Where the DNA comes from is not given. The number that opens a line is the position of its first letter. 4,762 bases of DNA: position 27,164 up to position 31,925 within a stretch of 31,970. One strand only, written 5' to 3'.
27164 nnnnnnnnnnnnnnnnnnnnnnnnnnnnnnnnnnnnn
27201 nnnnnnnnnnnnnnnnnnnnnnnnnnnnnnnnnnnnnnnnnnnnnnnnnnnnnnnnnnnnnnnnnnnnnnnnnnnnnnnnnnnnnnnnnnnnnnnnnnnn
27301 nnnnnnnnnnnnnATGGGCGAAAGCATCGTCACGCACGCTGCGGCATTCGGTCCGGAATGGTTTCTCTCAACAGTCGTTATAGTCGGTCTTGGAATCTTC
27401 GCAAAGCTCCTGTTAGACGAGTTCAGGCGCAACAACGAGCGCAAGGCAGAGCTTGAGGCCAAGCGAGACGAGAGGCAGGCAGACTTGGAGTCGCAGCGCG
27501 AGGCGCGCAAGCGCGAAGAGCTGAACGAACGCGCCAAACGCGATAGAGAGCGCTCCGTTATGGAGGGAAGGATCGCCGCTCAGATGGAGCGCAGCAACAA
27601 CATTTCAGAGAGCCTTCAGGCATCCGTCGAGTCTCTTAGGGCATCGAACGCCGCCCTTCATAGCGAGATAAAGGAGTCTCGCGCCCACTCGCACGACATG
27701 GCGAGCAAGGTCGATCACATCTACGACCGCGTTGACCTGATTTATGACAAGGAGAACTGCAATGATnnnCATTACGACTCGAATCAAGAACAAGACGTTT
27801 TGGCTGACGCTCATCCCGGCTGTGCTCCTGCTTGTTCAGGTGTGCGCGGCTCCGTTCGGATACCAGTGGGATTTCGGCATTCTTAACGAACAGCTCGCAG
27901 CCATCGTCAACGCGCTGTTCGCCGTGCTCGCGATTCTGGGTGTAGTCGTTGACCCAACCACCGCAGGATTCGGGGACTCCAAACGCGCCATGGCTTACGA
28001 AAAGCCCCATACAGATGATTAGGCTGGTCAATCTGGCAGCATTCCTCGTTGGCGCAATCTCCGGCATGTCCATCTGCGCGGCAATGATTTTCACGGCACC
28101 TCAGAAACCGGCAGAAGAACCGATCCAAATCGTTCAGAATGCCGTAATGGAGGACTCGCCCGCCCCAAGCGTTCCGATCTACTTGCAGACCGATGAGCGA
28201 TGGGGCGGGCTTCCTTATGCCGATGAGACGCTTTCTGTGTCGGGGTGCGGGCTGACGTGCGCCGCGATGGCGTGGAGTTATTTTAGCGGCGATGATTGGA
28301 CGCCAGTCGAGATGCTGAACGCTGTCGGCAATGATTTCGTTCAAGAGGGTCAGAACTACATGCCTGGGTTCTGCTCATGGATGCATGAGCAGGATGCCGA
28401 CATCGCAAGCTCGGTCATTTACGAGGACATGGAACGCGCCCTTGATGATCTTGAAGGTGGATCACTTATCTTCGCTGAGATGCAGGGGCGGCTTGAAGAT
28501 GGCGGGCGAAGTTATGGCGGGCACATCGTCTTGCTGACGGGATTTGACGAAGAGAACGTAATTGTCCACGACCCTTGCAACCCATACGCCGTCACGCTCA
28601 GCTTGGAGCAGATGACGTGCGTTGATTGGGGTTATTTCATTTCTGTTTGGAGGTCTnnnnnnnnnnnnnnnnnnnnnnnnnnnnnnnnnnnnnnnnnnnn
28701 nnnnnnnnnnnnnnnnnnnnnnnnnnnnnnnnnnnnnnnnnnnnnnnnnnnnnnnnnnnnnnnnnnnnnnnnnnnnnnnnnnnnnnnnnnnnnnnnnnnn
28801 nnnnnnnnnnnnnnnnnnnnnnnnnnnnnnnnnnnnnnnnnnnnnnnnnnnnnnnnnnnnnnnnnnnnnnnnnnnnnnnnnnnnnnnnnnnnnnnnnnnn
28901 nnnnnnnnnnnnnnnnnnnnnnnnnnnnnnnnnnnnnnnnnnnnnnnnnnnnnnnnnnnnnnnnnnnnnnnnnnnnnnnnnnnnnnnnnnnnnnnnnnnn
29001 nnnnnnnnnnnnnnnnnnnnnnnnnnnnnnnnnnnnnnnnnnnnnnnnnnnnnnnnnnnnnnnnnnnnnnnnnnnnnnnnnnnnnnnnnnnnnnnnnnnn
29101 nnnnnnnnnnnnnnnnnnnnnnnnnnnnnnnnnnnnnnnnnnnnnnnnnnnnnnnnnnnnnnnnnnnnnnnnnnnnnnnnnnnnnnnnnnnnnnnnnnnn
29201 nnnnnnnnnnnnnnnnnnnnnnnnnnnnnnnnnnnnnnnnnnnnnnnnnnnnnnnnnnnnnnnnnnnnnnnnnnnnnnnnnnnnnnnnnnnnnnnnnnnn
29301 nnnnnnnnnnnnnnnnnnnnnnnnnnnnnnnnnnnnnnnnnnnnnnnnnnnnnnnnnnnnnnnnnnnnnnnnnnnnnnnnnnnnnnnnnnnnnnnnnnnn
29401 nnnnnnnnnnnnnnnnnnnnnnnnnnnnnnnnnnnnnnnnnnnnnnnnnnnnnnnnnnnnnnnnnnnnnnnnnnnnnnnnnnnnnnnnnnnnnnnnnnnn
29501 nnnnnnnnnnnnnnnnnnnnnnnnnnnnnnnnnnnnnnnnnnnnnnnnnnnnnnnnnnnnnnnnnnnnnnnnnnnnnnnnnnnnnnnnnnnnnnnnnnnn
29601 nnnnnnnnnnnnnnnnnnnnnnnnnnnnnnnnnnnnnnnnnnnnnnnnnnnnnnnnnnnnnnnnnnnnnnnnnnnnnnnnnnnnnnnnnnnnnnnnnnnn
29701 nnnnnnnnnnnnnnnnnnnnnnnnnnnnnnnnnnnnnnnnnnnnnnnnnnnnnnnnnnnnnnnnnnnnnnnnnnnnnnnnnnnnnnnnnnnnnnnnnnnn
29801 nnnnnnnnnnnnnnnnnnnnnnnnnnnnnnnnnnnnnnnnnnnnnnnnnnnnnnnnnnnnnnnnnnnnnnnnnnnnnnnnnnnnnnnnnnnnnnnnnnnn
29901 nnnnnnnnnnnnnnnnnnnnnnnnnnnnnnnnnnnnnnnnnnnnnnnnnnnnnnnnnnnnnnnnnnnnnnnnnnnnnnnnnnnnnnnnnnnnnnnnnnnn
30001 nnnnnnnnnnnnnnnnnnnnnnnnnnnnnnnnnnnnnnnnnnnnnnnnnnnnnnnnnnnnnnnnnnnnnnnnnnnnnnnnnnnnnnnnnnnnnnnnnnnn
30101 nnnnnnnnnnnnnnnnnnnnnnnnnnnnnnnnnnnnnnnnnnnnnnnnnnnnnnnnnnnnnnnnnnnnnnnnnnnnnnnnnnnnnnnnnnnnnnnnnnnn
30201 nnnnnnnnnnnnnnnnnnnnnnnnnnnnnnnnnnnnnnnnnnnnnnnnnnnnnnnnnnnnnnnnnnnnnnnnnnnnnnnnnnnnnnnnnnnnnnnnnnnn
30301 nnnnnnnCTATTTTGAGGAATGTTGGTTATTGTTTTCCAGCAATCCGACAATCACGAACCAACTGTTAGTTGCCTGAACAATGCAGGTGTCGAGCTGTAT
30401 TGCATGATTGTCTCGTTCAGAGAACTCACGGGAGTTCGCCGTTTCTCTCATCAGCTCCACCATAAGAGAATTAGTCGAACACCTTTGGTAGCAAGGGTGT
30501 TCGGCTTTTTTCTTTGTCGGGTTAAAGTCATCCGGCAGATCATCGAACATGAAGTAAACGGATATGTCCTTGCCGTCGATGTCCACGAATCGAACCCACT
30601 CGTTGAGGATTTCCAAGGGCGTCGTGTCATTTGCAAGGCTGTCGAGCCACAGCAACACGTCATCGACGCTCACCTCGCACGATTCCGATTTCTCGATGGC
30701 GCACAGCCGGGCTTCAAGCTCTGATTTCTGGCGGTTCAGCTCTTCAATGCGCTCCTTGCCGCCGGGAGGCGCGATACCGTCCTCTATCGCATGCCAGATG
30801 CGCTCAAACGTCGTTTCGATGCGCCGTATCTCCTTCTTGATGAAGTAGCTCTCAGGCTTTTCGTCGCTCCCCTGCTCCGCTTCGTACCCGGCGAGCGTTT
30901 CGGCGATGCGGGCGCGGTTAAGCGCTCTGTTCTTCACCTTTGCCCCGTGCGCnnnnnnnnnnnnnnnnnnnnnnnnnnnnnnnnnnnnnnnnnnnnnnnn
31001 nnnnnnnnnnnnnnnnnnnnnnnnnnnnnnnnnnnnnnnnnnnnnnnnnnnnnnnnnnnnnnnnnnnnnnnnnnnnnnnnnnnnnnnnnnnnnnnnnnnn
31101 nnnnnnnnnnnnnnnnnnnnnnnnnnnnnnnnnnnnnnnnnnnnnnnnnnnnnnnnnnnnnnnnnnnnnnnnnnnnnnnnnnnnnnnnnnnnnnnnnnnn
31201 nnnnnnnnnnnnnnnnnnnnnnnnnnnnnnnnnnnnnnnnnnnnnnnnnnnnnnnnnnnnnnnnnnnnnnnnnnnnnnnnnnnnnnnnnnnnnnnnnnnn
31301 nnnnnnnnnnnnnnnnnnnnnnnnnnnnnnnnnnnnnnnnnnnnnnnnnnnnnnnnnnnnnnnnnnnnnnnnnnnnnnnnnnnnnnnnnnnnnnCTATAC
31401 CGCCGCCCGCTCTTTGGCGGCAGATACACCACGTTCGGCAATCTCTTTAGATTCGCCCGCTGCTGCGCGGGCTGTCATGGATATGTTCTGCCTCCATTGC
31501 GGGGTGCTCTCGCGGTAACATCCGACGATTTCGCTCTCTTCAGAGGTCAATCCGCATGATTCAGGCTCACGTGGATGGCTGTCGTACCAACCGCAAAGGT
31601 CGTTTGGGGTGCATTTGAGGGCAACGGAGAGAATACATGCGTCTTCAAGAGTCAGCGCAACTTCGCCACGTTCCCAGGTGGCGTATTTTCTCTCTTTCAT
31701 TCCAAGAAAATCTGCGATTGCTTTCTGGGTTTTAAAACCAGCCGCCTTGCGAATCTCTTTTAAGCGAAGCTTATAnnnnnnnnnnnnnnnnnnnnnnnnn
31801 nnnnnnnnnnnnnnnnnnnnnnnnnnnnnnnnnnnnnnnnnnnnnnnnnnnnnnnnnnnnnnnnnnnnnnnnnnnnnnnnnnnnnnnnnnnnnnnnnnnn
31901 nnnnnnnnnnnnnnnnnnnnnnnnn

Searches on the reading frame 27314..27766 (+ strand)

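Call 16: search_protein_families(library=pfam, proteins=[window:27314-27766:+], max_evalue=0.01)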
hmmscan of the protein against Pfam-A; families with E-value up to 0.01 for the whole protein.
window:27314-27766:+ (151 aa): 1 family
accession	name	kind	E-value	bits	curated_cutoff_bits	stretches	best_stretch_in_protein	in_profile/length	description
PF20711.2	DUF6825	-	0.0082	17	27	1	67-124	48-104/105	Family of unknown function (DUF6825)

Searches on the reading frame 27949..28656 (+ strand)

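Call 15: search_protein_families(library=pfam, proteins=[window:27949-28656:+], max_evalue=0.01)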
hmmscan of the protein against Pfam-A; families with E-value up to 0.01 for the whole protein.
window:27949-28656:+ (236 aa): 2 families
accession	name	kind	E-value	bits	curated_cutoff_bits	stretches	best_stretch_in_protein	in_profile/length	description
PF13529.12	Peptidase_C39_2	-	6.4e-14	53.2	24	1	75-209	3-142/143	Peptidase_C39 like family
PF12385.14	Peptidase_C70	-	0.0031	17.9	19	0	96-213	16-127/141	Papain-like cysteine protease AvrRpt2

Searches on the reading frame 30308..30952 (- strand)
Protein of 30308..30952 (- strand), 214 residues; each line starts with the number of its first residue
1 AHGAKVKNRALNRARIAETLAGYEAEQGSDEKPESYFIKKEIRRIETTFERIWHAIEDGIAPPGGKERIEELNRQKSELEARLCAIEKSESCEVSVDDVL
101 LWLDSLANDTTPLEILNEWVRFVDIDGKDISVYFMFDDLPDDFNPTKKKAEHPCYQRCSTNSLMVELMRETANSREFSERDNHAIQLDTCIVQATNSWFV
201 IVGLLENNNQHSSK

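Call 15: search_protein_families(library=pfam, proteins=[window:30308-30952:-], max_evalue=0.01)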
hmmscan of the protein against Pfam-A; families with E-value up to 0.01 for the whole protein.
window:30308-30952:- (214 aa): 0 families

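Call 41: search_protein_families(library=phrogs, proteins=[window:30308-30952:-], max_evalue=0.001)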
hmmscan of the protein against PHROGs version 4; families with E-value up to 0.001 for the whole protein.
window:30308-30952:- (214 aa): 1 family
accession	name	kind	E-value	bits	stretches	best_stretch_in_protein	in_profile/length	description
phrog_95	-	integration and excision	2.2e-05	24.2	1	29-132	451-562/651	integrase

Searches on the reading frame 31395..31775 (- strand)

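Call 15: search_protein_families(library=pfam, proteins=[window:31395-31775:-], max_evalue=0.01)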
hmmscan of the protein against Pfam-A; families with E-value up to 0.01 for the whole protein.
window:31395-31775:- (126 aa): 2 families
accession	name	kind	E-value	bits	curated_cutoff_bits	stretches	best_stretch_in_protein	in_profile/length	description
PF01381.28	HTH_3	-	3.6e-06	27.3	23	1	5-60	1-55/55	Helix-turn-helix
PF13560.12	HTH_31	-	4.9e-06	27.2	27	1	4-58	5-59/64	Helix-turn-helix domain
